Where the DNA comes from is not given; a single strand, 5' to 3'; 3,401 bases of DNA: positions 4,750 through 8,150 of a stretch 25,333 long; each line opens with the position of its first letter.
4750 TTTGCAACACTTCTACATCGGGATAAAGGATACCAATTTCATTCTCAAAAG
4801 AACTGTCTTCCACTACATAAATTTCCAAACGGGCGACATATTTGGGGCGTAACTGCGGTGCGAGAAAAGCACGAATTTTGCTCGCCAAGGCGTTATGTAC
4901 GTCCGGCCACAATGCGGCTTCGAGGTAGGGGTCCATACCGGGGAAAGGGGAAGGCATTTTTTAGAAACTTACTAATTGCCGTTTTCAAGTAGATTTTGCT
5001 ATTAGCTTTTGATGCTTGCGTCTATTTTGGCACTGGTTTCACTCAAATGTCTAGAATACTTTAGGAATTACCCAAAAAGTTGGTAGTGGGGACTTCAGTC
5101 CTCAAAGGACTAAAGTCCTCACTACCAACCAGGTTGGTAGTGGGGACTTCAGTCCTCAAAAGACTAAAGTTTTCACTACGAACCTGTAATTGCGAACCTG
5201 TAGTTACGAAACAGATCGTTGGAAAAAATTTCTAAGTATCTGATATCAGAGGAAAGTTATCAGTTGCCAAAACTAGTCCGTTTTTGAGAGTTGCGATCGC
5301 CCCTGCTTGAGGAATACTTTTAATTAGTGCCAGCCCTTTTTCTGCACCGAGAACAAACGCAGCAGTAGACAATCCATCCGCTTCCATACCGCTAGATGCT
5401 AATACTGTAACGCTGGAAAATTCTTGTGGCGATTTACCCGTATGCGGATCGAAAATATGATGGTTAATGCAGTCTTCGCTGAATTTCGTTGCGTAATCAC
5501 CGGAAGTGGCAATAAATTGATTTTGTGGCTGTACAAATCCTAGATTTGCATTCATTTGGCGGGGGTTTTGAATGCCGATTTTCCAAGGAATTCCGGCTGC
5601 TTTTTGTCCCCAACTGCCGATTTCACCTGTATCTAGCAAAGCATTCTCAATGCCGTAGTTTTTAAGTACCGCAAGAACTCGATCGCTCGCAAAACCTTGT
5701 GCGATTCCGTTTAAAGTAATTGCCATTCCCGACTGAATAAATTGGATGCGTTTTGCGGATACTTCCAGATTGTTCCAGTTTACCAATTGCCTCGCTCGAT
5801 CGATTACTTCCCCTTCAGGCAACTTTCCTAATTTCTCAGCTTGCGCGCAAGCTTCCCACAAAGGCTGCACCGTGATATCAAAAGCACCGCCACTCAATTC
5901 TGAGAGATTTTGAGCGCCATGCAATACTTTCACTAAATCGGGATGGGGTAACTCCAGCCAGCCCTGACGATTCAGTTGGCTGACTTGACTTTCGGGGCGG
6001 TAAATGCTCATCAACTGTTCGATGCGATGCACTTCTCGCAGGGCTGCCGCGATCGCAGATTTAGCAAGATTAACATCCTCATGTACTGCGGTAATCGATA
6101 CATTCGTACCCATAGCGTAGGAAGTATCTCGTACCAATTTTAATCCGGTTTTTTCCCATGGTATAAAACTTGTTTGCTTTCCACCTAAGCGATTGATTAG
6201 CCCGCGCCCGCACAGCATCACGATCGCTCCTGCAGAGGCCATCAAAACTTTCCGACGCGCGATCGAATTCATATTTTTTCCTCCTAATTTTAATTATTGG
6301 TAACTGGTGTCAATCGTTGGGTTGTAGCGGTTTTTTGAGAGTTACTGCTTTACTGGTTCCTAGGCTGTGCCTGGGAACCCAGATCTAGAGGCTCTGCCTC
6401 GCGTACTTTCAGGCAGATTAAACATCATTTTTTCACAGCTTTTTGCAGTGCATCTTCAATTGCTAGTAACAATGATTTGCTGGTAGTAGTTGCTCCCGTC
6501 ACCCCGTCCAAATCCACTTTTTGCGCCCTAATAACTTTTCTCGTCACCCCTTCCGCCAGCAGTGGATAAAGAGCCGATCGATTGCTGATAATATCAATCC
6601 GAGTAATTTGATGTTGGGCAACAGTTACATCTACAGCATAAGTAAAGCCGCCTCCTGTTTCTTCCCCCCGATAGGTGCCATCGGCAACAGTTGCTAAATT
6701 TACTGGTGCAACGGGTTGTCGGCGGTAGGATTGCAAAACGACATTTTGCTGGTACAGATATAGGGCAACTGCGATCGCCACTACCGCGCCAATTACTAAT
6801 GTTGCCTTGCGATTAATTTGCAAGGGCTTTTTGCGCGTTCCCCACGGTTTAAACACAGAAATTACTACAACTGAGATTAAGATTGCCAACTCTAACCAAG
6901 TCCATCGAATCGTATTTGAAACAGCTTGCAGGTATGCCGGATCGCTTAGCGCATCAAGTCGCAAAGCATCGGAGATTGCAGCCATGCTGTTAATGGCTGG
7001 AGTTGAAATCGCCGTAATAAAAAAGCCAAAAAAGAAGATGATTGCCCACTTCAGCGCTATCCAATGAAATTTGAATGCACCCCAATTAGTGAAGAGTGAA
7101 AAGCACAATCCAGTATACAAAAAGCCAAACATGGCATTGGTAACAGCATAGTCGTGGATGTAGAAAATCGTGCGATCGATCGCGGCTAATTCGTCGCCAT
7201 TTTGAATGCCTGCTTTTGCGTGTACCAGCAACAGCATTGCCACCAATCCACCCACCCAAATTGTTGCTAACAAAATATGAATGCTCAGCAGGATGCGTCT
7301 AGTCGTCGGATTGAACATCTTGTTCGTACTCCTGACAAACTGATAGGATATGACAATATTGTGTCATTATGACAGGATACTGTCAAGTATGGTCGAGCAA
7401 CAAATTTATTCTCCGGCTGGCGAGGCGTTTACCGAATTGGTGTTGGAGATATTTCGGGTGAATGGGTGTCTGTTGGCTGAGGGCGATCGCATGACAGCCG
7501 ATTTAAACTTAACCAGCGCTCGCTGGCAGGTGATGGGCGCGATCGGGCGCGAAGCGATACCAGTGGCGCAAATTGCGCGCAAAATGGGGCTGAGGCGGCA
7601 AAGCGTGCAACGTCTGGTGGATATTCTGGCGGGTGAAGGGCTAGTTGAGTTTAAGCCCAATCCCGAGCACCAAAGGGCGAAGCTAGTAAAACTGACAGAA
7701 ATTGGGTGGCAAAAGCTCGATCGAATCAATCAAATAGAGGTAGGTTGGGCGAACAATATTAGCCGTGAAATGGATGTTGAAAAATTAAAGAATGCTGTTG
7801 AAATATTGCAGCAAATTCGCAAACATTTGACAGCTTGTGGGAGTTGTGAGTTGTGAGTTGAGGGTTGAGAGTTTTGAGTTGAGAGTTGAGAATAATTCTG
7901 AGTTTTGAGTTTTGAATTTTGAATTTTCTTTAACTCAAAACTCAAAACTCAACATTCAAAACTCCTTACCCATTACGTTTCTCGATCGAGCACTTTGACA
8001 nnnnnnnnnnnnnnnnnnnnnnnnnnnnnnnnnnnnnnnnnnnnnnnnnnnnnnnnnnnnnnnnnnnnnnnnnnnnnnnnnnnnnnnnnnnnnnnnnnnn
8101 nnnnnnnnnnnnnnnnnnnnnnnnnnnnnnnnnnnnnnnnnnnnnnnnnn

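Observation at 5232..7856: MarR-controlled two-gene module: FMN_bind-domain membrane protein plus ApbE flavin transferase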

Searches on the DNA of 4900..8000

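Call 99: search_rna_families(source=window, start=4900, end=8000, threshold=evalue, max_evalue=1)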
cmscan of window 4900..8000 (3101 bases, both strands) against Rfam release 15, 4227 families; matches with E-value up to 1: 14.
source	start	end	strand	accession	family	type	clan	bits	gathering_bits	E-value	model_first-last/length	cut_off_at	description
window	5106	5156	-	RF04165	mir-2483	Gene; miRNA;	-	37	75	5.8e-05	1-80/80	no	mir-2483 microRNA precursor family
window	5081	5127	-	RF04264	mir-5408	Gene; miRNA;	-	33.2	90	0.0027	1-84/84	no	mir-5408 microRNA precursor family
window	7902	7953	-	RF03339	mir-3047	Gene; miRNA;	-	31.9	53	0.001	1-61/61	no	mir-3047 microRNA precursor family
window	7897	7960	-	RF00797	mir-355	Gene; miRNA;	-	31.5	70.3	0.0015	1-75/75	no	mir-355 microRNA precursor family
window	7870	7977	-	RF04134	MIR7504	Gene; miRNA;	-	29.3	83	0.021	1-124/124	no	MIR7504 microRNA precursor family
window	7897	7953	-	RF03956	mir-737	Gene; miRNA;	-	27.5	60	0.16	1-63/63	no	mir-737 microRNA precursor family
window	7893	7979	-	RF03860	MIR1520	Gene; miRNA;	CL00145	27.3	53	0.59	1-122/122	no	MIR1520 microRNA precursor family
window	7897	7953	+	RF03956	mir-737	Gene; miRNA;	-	27.2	60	0.19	1-63/63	no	mir-737 microRNA precursor family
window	7904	7953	+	RF04145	MIR8706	Gene; miRNA;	-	26.7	95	0.034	1-101/101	no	MIR8706 microRNA precursor family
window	5098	5164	-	RF00729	mir-278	Gene; miRNA;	-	25.5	55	0.0054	1-75/75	no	mir-278 microRNA precursor family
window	7897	7953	+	RF03339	mir-3047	Gene; miRNA;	-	25.4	53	0.06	1-61/61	no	mir-3047 microRNA precursor family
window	7873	7973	-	RF03224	MIR9560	Gene; miRNA;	-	23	74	0.27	1-96/96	no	MIR9560 microRNA precursor family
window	7836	7984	+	RF01911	MIR2118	Gene; miRNA;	-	21.8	85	0.4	1-170/170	no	MIR2118 microRNA precursor family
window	7895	7955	-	RF04210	MIR8643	Gene; miRNA;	-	20.7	135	0.73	1-150/150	no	MIR8643 microRNA precursor family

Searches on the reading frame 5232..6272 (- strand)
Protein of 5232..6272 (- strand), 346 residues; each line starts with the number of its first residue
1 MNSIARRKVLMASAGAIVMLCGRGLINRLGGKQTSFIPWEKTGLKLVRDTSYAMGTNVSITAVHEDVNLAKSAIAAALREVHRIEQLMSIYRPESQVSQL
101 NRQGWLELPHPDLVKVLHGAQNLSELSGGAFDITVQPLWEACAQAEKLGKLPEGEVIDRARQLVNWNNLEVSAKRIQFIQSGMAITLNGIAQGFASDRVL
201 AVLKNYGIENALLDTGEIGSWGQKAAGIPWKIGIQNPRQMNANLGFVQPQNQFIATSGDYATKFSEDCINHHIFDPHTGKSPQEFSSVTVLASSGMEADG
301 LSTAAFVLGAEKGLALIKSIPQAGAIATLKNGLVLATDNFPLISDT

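Call 3: search_protein_families(library=pfam, proteins=[window:5232-6272:-], max_evalue=0.1)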
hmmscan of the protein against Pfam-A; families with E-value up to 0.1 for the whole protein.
window:5232-6272:- (346 aa): 1 family
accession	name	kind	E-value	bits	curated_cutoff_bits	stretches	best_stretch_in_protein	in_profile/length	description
PF02424.20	ApbE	-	4.5e-74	249.8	25.6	1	54-322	1-260/266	ApbE family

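Call 4: search_protein_families(library=ncbifam, proteins=[window:5232-6272:-], max_evalue=0.1)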
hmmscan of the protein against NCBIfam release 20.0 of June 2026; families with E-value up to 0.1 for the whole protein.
window:5232-6272:- (346 aa): 1 family
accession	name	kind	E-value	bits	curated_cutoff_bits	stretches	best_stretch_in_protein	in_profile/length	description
NF007774.0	PRK10461.1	equivalog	5.9e-30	104.3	498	1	53-318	41-318/351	FAD:protein FMN transferase ApbE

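Call 85: search_solved_structures(query=window:5232-6272:-, max_evalue=1e-10, show_alignments=1)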
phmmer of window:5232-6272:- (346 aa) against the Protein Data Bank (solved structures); distinct sequences matched with E-value up to 1e-10: 13.
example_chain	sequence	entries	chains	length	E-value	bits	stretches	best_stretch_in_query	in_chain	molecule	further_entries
5mgy_H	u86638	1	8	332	3.4e-34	121.9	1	51-319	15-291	FAD:protein FMN transferase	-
1vrm_A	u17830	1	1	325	1.8e-30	109.7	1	51-342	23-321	hypothetical protein TM1553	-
6nxi_A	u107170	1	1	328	1.4e-29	106.8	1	53-319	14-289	FAD:protein FMN transferase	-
6nxj_A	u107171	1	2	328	1.9e-28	103.1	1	53-319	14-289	FAD:protein FMN transferase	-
7esa_A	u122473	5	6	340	2.2e-25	93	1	94-334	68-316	FAD:protein FMN transferase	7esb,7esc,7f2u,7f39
4xdt_A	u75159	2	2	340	4.6e-24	88.6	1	74-328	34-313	FAD:protein FMN transferase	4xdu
4ifu_A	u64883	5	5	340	8e-23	84.6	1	74-328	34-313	FAD:protein FMN transferase | Thiamine biosynthesis lipoprotein ApbE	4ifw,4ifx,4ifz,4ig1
3pnd_A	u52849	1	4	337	9.3e-23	84.3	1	54-318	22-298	Thiamine biosynthesis lipoprotein ApbE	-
2o18_A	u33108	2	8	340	3.1e-22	82.6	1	82-318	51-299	Thiamine biosynthesis lipoprotein apbE | FAD:protein FMN transferase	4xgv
7mgt_A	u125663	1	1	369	3.5e-22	82.4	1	74-328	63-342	FAD:protein FMN transferase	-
4xgw_A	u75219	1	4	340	4.3e-22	82.2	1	82-318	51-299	FAD:protein FMN transferase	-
4xdr_A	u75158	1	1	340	1e-21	80.9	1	74-328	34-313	FAD:protein FMN transferase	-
4xgx_A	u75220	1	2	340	4.5e-21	78.8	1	85-318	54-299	FAD:protein FMN transferase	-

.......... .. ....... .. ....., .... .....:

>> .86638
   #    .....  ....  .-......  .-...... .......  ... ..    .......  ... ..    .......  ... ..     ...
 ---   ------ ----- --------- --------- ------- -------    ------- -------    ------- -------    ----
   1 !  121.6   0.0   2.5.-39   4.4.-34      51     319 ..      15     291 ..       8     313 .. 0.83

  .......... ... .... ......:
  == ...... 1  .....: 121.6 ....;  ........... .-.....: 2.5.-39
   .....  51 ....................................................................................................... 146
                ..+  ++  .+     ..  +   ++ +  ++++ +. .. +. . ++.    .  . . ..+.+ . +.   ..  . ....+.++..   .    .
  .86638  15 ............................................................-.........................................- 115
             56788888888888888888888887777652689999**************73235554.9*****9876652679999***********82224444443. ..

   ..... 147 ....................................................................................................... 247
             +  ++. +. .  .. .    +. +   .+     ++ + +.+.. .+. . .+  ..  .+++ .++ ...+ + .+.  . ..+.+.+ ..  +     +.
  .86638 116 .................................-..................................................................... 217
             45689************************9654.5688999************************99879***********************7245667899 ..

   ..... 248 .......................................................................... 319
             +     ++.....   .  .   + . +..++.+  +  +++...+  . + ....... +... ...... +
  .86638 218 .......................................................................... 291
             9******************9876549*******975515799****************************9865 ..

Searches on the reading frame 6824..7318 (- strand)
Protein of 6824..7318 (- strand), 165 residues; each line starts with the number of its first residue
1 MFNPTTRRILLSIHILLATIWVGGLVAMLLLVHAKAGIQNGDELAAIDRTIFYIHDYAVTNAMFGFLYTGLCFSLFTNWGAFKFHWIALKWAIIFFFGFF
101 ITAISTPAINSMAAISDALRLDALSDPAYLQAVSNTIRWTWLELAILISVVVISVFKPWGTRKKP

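Call 67: search_protein_representatives(alignment_id=A2)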
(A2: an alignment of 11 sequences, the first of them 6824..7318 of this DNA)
Query: 11 sequences, 302 profile positions. Proteins with E-value up to 0.001 (for the whole library): 8952; up to 1e-10: 3477; up to 1e-30: 440. The best 150 are listed.
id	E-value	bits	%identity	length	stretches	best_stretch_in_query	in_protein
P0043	1.0e-115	402.6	-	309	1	4-301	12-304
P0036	1.9e-108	378.7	-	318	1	4-301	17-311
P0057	1.4e-105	369.3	-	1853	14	205-296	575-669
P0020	1.4e-103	362.8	-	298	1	3-297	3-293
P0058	1.8e-85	303.2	-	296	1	1-298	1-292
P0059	7.2e-83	294.7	-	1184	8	215-299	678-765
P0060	3.7e-81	289.1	-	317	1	6-298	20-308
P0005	9.5e-81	287.7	-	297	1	1-300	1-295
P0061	2.6e-80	286.3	-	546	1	4-301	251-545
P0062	3.2e-79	282.7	-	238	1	62-299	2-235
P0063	7.9e-78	278.2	-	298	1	6-299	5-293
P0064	1.3e-75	270.9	-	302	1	4-299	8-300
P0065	1.7e-72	260.6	-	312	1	1-297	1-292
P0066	2.8e-72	259.9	-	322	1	1-299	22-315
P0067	1.7e-70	254.1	-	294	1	7-298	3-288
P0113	5.8e-54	199.8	-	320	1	4-298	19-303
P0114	1.7e-53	198.3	-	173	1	1-166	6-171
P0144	7.1e-46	173.2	-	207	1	4-171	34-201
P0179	3.1e-42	161.3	-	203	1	1-191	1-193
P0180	4.2e-42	160.9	-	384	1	2-206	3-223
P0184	6.3e-42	160.3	-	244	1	1-167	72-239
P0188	9.6e-42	159.7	-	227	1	4-167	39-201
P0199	8.9e-41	156.5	-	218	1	4-192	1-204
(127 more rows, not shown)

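Call 68: search_protein_families(library=pfam, proteins=[P0061, P0180, P0184, P0188, P0144, P0179, P0199, P0066, P0113, P0114], max_evalue=0.01)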
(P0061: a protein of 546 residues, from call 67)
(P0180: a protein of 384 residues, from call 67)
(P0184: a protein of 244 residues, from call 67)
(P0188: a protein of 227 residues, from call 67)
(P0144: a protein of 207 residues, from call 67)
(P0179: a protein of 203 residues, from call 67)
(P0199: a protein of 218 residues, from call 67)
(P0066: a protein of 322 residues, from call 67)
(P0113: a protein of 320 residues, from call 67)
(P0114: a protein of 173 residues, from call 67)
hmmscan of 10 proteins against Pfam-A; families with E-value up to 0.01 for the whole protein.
P0061 (546 aa): 1 family
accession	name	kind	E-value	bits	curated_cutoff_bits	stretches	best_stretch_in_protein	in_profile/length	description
PF04205.19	FMN_bind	-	9.8e-09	36.2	22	1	478-540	8-76/77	FMN-binding domain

P0180 (384 aa): 2 families
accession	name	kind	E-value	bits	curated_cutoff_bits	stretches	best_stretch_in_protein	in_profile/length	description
PF03781.23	FGE-sulfatase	-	1.5e-13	51.4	23.3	1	211-379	39-254/255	Sulfatase-modifying factor enzyme 1-like domain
PF03653.18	UPF0093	-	0.0002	22.1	34.2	1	10-113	5-109/146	Uncharacterised protein family (UPF0093)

P0184 (244 aa): 2 families
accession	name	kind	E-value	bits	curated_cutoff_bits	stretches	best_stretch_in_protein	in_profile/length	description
PF10027.14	DUF2269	-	0.00059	20.4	28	1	83-232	3-150/150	Predicted integral membrane protein (DUF2269)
PF03653.18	UPF0093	-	0.0007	20.3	34.2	1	81-176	6-102/146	Uncharacterised protein family (UPF0093)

P0188 (227 aa): 0 families

P0144 (207 aa): 0 families

P0179 (203 aa): 2 families
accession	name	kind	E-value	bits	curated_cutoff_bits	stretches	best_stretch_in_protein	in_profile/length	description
PF10027.14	DUF2269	-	0.00067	20.2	28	1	12-145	3-137/150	Predicted integral membrane protein (DUF2269)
PF11710.14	Git3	-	0.0041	17.5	24.2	0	61-185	8-133/201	G protein-coupled glucose receptor regulating Gpa2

P0199 (218 aa): 0 families

P0066 (322 aa): 1 family
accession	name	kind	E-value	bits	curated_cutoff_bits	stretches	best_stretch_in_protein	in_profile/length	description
PF04205.19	FMN_bind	-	8.4e-11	42.8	22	1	248-313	6-77/77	FMN-binding domain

P0113 (320 aa): 1 family
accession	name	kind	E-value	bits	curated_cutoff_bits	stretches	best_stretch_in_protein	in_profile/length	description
PF04205.19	FMN_bind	-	0.00029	21.9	22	1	242-302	11-77/77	FMN-binding domain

P0114 (173 aa): 1 family
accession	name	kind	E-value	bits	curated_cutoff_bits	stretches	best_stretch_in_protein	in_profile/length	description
PF10027.14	DUF2269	-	0.00014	22.4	28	1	17-165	3-150/150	Predicted integral membrane protein (DUF2269)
